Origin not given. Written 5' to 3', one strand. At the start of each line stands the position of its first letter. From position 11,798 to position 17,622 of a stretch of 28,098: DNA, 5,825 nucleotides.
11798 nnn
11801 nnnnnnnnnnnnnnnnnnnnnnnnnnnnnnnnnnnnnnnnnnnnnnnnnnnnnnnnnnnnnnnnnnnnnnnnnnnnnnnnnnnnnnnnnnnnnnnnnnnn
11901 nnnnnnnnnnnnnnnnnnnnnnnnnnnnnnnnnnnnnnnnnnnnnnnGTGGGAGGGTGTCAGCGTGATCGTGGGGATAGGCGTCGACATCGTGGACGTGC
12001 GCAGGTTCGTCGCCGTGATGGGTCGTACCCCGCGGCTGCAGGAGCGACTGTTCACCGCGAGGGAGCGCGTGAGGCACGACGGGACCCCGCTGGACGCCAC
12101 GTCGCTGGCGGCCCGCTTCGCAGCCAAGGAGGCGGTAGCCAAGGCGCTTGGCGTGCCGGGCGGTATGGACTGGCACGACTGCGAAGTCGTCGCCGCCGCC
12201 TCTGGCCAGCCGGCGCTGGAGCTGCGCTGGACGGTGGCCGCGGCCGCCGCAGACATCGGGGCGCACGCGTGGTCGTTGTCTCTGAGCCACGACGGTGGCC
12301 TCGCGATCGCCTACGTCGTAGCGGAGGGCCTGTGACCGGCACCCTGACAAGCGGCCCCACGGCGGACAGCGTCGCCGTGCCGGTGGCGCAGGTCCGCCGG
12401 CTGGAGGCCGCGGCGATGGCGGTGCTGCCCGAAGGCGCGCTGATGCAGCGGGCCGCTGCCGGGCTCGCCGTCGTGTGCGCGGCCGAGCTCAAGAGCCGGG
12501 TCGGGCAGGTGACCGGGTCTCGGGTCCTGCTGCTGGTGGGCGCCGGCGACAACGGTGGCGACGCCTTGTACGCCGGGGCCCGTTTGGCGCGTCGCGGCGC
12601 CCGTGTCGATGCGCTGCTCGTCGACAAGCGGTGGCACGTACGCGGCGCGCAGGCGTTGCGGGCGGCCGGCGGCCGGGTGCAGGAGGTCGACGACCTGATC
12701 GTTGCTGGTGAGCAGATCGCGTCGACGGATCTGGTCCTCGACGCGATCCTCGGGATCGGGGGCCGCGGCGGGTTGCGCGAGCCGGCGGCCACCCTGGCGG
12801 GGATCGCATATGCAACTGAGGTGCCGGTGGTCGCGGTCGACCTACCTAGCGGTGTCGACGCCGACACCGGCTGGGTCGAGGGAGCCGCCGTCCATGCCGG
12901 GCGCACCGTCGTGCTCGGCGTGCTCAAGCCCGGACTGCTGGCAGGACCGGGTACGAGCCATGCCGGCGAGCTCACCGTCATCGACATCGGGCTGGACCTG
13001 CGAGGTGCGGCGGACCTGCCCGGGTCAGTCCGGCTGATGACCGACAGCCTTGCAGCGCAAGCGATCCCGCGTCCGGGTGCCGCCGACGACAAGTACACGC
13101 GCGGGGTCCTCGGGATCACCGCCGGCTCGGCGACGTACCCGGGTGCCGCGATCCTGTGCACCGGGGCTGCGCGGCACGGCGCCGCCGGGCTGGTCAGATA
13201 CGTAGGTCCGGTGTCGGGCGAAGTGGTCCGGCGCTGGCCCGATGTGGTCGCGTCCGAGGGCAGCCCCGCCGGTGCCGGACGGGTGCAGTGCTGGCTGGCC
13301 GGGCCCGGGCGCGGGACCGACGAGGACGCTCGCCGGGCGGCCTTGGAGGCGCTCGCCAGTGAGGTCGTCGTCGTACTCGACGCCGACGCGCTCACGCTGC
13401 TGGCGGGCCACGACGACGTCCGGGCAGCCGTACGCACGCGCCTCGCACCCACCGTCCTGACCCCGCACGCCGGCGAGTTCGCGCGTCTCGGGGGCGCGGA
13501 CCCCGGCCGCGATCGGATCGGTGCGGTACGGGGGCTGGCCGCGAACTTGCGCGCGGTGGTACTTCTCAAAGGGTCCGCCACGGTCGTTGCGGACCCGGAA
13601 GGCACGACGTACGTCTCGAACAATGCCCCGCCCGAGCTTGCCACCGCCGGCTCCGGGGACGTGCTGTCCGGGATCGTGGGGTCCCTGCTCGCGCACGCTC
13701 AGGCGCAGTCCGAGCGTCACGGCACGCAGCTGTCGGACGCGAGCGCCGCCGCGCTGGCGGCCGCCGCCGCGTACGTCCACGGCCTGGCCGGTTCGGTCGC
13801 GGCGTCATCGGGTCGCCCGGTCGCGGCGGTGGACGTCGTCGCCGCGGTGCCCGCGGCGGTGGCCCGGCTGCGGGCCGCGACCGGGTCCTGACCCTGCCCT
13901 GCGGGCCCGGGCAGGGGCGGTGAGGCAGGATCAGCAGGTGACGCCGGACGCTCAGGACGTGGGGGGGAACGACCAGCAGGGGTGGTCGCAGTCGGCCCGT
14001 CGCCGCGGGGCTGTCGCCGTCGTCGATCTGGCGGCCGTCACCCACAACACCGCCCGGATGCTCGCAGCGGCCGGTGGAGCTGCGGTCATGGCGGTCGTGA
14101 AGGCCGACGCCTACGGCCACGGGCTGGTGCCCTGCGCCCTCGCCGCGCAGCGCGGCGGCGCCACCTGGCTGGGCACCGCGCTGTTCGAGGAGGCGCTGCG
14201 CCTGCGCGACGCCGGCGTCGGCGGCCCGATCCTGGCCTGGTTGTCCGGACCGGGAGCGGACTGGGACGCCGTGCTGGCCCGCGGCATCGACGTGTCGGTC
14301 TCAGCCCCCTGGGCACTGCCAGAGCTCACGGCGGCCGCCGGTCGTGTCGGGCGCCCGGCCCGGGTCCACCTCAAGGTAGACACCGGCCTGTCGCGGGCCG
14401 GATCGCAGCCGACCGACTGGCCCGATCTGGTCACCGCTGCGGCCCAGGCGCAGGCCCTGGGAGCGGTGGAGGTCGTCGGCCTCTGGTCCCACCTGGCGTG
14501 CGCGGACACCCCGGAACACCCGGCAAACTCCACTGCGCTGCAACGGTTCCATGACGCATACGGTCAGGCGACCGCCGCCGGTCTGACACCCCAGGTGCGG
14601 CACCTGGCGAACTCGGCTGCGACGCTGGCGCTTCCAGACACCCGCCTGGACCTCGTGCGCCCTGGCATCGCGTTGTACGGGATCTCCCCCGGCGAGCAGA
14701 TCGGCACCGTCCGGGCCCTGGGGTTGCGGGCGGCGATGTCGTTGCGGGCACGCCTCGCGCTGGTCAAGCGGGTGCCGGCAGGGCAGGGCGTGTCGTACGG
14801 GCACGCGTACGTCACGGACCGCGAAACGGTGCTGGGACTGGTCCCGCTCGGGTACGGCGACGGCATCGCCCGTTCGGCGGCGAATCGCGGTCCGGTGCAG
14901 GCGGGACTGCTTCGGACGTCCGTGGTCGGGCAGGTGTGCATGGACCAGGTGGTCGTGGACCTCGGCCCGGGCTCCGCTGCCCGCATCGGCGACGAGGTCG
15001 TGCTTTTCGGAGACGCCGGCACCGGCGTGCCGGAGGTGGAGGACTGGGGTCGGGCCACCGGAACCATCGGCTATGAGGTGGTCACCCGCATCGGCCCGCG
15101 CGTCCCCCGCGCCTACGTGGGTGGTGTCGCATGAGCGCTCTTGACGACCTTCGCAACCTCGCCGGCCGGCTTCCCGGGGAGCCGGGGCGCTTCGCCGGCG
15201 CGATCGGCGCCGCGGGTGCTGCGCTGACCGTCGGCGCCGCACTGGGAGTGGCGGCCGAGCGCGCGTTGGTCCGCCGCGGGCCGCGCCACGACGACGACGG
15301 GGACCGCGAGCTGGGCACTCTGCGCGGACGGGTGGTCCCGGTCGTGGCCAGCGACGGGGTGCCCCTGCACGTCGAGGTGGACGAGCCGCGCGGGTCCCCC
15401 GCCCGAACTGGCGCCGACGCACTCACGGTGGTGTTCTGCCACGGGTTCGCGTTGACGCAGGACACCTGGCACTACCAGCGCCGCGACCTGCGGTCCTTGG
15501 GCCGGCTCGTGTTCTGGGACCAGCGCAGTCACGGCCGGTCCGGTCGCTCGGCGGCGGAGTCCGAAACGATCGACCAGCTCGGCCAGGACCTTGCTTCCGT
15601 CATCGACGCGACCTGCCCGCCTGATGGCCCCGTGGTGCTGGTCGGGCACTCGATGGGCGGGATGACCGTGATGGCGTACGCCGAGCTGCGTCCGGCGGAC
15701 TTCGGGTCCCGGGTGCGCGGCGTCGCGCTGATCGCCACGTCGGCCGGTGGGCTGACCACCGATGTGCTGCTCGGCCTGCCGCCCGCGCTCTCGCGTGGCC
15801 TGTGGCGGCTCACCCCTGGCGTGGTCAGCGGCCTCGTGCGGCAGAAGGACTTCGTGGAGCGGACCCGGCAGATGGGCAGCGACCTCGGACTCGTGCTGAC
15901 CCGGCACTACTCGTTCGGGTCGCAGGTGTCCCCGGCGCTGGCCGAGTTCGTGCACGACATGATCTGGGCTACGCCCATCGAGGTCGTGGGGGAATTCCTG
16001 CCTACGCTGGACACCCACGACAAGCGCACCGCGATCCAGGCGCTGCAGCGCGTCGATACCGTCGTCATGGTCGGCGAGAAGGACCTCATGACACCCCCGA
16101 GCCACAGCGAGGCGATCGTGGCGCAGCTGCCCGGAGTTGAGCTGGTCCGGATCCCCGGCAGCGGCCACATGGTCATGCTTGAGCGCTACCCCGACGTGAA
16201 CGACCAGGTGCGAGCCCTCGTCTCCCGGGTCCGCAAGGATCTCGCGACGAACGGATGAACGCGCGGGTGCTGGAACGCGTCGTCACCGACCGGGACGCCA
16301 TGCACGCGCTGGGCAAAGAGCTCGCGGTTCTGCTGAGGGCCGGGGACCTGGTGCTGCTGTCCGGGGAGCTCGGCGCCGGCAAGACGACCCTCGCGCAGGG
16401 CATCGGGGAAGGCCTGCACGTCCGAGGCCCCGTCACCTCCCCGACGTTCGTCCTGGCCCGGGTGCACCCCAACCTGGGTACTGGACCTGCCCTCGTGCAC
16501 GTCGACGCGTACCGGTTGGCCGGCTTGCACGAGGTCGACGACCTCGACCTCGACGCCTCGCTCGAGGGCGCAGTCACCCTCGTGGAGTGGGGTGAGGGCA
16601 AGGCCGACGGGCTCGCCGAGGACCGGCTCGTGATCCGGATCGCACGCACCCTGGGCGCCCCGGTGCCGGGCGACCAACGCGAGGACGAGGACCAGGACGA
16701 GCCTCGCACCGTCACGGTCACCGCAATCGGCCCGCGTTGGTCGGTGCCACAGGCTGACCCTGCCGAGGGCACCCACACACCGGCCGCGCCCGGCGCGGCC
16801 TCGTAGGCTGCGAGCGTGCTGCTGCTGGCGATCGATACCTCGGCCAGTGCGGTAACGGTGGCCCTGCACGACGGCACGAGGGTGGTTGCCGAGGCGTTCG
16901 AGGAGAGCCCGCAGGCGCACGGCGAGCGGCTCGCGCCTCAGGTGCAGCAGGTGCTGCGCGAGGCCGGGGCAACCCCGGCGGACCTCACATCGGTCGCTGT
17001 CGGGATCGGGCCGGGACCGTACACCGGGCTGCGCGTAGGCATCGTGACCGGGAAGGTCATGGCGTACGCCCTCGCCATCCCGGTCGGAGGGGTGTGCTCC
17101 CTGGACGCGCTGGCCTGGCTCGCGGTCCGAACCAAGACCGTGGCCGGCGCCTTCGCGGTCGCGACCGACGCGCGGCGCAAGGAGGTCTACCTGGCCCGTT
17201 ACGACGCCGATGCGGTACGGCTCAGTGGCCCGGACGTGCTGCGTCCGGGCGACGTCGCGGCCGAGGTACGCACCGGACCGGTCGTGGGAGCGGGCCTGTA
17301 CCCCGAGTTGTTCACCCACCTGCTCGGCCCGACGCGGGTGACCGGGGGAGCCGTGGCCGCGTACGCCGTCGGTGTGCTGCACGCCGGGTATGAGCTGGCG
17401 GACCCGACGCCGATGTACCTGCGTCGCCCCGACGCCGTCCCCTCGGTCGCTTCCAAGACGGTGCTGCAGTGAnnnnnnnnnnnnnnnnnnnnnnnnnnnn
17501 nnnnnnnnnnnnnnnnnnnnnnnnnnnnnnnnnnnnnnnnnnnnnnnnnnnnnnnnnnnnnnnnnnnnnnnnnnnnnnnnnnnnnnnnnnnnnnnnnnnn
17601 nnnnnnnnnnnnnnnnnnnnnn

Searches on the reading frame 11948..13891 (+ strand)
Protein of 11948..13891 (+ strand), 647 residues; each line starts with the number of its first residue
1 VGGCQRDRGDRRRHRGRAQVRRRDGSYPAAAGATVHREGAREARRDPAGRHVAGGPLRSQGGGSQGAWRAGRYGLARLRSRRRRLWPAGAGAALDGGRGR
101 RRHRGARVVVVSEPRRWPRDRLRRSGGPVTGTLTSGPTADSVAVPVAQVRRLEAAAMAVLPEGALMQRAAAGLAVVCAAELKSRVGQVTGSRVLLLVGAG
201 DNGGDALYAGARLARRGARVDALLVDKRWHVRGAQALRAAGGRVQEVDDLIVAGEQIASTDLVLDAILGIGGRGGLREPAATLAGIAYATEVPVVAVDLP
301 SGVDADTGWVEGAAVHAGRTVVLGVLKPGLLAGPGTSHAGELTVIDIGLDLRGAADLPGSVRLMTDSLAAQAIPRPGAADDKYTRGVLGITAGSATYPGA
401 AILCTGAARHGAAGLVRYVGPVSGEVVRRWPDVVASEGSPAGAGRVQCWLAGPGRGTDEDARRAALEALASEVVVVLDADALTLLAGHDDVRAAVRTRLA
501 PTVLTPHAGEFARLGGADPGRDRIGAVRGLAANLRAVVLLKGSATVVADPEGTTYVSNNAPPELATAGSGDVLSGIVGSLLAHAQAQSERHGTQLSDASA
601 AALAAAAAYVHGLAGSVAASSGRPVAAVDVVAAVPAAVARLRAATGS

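Call 5: search_protein_families(library=pfam, proteins=[window:11948-13891:+])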
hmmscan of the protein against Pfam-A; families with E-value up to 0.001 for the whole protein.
window:11948-13891:+ (647 aa): 2 families
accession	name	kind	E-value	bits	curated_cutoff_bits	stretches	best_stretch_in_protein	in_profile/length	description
PF01256.23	Carb_kinase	-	1.1e-44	153.2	27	1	389-621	2-226/242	NAD(P)H-hydrate dehydratase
PF03853.21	YjeF_N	-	6.1e-34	117.9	24.9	1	164-329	3-169/169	YjeF-related protein N-terminus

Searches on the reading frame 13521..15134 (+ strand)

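Call 5: search_protein_families(library=pfam, proteins=[window:13521-15134:+])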
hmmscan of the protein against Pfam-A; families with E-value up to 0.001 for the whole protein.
window:13521-15134:+ (537 aa): 2 families
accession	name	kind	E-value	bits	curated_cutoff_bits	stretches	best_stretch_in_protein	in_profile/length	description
PF01168.26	Ala_racemase_N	-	1.5e-65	221.5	24.1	1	168-390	1-220/220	Alanine racemase, N-terminal domain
PF00842.27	Ala_racemase_C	-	6.1e-40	136.2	25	1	405-532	1-127/127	Alanine racemase, C-terminal domain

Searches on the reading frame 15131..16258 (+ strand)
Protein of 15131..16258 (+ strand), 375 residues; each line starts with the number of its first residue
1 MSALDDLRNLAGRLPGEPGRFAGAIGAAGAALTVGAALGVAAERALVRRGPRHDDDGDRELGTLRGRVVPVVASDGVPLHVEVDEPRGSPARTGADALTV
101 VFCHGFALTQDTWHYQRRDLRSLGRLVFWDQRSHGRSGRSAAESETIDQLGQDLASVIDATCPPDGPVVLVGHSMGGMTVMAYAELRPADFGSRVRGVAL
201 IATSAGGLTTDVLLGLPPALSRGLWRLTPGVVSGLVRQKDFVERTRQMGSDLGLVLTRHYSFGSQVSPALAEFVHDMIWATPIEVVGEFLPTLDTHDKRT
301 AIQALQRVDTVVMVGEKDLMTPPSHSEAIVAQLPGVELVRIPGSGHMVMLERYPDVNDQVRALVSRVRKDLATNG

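Call 5: search_protein_families(library=pfam, proteins=[window:15131-16258:+])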
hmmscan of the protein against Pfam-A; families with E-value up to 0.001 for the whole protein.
window:15131-16258:+ (375 aa): 6 families
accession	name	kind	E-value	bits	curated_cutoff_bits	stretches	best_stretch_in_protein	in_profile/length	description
PF00561.26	Abhydrolase_1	-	9.4e-24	84.9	25.8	1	99-352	2-244/245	alpha/beta hydrolase fold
PF12697.13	Abhydrolase_6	-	5.1e-23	83.3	26.3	1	100-356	1-214/217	Alpha/beta hydrolase family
PF12146.15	Hydrolase_4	-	3.7e-19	69.4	27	1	99-352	6-238/239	Serine aminopeptidase, S33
PF00975.26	Thioesterase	-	1.8e-08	35.3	26.4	1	102-205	4-104/226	Thioesterase domain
PF06821.19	Ser_hydrolase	-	1.2e-05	25.8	22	0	165-204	54-91/172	Serine hydrolase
PF00756.26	Esterase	-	2.1e-05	24.8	22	1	145-318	93-194/251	Putative esterase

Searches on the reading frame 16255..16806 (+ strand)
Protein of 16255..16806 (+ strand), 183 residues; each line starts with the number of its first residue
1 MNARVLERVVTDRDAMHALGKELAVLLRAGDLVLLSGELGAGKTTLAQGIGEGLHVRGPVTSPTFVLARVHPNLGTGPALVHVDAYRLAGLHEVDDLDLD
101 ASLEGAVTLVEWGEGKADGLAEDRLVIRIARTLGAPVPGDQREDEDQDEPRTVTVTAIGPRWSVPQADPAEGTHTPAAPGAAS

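Call 6: search_protein_families(library=pfam, proteins=[window:16255-16806:+])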
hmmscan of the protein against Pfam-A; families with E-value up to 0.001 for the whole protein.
window:16255-16806:+ (183 aa): 1 family
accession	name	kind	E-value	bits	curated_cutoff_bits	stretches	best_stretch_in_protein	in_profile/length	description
PF02367.23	TsaE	-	1.3e-32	112.9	26.6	1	11-131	2-120/128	Threonylcarbamoyl adenosine biosynthesis protein TsaE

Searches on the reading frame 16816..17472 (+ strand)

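Call 6: search_protein_families(library=pfam, proteins=[window:16816-17472:+])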
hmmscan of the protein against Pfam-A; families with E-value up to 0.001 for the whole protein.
window:16816-17472:+ (218 aa): 1 family
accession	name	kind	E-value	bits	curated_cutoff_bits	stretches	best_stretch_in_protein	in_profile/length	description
PF00814.31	TsaD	-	4.2e-25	89.4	24.8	1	31-144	25-144/264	tRNA N6-adenosine threonylcarbamoyltransferase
